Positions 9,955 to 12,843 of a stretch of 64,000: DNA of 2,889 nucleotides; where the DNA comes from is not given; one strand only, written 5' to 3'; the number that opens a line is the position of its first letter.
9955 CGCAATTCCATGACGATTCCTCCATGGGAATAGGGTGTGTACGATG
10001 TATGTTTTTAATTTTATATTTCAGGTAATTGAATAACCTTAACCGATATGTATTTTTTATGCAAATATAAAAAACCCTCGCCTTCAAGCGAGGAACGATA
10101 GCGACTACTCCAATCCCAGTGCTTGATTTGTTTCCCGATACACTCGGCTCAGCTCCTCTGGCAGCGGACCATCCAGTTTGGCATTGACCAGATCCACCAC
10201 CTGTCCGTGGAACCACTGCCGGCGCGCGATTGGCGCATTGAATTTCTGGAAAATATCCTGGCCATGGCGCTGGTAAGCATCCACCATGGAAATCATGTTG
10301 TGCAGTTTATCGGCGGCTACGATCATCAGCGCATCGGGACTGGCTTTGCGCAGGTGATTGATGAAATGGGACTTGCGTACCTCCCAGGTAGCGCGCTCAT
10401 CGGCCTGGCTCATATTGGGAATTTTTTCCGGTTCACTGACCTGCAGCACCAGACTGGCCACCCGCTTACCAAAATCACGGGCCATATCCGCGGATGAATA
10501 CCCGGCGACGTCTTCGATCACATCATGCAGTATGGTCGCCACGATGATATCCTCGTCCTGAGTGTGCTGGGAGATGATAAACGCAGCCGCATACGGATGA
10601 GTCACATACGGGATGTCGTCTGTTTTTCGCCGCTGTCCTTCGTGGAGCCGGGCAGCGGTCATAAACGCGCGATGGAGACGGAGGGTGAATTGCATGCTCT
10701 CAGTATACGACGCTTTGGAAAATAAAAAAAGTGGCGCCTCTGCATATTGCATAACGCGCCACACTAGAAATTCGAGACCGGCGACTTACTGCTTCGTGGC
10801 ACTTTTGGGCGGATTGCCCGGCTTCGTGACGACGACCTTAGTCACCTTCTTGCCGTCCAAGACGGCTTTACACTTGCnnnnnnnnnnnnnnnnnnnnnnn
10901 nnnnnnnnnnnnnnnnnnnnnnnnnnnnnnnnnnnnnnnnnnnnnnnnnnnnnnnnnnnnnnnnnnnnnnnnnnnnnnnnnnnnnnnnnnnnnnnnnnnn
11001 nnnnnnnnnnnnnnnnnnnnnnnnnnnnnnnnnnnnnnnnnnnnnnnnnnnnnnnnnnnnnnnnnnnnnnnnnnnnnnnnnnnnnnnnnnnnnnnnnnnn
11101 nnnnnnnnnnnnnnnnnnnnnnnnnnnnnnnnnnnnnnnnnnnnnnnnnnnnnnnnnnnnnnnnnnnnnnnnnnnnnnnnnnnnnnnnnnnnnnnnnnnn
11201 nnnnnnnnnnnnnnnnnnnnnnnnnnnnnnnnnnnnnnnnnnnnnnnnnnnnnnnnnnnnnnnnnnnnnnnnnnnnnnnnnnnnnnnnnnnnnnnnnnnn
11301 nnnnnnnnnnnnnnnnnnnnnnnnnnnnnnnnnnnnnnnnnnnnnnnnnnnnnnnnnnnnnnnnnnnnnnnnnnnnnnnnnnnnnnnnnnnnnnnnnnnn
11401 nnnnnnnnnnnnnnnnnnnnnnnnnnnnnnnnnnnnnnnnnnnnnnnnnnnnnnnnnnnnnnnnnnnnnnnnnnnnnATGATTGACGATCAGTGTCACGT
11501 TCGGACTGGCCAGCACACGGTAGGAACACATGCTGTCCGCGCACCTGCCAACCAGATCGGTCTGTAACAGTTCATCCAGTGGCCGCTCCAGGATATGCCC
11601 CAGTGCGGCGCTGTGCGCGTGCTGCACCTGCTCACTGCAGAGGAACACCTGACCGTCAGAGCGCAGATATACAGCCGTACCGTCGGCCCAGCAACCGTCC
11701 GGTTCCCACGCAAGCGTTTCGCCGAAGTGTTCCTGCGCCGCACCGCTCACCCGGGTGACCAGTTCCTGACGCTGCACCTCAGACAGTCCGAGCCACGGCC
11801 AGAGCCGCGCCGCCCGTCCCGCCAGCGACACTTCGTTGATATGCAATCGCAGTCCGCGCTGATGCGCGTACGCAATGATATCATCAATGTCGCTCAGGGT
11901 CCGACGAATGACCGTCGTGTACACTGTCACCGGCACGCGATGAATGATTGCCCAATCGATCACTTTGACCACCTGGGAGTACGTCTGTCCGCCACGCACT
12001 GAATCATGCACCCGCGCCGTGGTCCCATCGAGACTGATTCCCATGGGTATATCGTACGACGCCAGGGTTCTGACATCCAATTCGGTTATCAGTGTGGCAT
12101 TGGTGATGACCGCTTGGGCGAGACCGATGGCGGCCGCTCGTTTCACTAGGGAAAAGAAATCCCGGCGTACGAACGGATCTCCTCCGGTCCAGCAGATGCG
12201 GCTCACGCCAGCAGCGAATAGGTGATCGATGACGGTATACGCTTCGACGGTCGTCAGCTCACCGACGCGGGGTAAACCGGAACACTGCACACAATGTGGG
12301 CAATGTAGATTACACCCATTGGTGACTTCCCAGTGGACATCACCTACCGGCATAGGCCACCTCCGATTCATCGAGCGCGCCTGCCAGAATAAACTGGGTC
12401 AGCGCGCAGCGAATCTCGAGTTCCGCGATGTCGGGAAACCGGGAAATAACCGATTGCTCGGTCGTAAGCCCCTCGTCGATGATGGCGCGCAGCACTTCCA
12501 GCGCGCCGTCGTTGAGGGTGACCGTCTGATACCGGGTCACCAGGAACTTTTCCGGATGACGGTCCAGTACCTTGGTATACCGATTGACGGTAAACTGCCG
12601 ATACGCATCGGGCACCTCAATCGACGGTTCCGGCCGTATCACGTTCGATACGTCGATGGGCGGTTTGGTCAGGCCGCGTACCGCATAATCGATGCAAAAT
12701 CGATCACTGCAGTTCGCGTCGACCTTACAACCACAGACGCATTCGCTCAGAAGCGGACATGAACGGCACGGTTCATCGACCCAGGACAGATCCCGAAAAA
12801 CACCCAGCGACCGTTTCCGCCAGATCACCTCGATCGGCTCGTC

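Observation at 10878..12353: Radical-SAM/SPASM enzyme fused to a YkgJ/FliB-type CxxCxxxCC domain next to a Lys-rich substrate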

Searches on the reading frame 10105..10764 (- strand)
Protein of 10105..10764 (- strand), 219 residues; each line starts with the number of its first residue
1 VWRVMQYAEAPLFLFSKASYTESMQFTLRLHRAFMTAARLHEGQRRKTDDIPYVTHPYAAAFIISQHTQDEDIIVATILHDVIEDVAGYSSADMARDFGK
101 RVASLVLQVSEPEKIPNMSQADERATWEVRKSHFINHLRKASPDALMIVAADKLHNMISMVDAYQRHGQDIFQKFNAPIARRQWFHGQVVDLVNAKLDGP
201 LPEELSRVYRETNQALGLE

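Call 3: search_protein_families(library=pfam, proteins=[window:10105-10764:-], max_evalue=1)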
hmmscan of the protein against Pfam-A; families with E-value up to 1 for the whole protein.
window:10105-10764:- (219 aa): 3 families
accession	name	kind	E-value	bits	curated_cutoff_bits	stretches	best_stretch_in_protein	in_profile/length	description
PF13328.12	HD_4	-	1.9e-22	80.1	27.2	1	33-175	1-149/156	HD domain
PF01966.28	HD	-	4.3e-06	27.4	22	1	53-157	1-116/116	HD domain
PF09157.17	TruB-C_2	-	0.056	13.8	21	0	182-218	11-42/57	Pseudouridine synthase II TruB, C-terminal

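Call 4: search_protein_families(library=ncbifam, proteins=[window:10105-10764:-], max_evalue=1)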
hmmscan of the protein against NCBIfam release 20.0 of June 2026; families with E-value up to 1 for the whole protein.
window:10105-10764:- (219 aa): 4 families
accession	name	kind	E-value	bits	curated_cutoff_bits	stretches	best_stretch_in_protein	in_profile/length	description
TIGR00691.1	spoT_relA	subfamily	8.8e-24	83.8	499.2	1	33-160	1-122/687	RelA/SpoT family protein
NF008303.0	PRK11092.1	equivalog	1.6e-18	66.3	947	1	20-193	14-183/702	bifunctional GTP diphosphokinase/guanosine-3',5'-bis pyrophosphate 3'-pyrophosphohydrolase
NF049941.1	HyMthAminphonOxyTmpB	equivalog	0.056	13.2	300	1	53-86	30-63/188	(R)-1-hydroxy-2-trimethylaminoethylphosphonate oxygenase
TIGR03276.1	Phn-HD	hypoth_equivalog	0.082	12.4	214.6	1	43-82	15-55/179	phosphonate degradation HD-domain oxygenase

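Call 87: search_protein_families(library=padloc, proteins=[window:10105-10764:-], max_evalue=0.001)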
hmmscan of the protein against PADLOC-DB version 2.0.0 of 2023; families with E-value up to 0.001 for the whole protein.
window:10105-10764:- (219 aa): 0 families

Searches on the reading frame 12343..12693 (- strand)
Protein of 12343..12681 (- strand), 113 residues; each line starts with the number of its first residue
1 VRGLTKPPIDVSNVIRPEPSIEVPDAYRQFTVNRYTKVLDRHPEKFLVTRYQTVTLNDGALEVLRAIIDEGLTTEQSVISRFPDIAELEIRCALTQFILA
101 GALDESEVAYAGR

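Call 48: search_protein_families(library=pfam, proteins=[window:12343-12681:-], max_evalue=10)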
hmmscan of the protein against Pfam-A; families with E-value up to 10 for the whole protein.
seq(113 aa): 1 family
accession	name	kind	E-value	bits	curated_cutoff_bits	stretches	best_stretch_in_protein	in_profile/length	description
PF23550.1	zf_Tbcl_Rhp7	-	0.43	10.6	27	1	29-37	13-21/39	DNA repair protein rhp7 treble clef domain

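Call 85: search_solved_structures(query=A5, max_evalue=10, show_alignments=3)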
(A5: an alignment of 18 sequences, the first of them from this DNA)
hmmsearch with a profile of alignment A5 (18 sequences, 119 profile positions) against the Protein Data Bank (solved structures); distinct sequences matched with E-value up to 10: 4.
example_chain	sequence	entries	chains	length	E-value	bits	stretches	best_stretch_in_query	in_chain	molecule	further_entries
9i5v_K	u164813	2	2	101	0.15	15.3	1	14-69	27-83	Small ribosomal subunit protein uS10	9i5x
1p6r_A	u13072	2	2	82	0.5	13.7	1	62-114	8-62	Penicillinase repressor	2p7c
3fb9_A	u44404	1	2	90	0.72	13.1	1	21-86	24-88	uncharacterized protein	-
3hyi_A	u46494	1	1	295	0.76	13.1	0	37-53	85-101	Protein DUF199/WhiA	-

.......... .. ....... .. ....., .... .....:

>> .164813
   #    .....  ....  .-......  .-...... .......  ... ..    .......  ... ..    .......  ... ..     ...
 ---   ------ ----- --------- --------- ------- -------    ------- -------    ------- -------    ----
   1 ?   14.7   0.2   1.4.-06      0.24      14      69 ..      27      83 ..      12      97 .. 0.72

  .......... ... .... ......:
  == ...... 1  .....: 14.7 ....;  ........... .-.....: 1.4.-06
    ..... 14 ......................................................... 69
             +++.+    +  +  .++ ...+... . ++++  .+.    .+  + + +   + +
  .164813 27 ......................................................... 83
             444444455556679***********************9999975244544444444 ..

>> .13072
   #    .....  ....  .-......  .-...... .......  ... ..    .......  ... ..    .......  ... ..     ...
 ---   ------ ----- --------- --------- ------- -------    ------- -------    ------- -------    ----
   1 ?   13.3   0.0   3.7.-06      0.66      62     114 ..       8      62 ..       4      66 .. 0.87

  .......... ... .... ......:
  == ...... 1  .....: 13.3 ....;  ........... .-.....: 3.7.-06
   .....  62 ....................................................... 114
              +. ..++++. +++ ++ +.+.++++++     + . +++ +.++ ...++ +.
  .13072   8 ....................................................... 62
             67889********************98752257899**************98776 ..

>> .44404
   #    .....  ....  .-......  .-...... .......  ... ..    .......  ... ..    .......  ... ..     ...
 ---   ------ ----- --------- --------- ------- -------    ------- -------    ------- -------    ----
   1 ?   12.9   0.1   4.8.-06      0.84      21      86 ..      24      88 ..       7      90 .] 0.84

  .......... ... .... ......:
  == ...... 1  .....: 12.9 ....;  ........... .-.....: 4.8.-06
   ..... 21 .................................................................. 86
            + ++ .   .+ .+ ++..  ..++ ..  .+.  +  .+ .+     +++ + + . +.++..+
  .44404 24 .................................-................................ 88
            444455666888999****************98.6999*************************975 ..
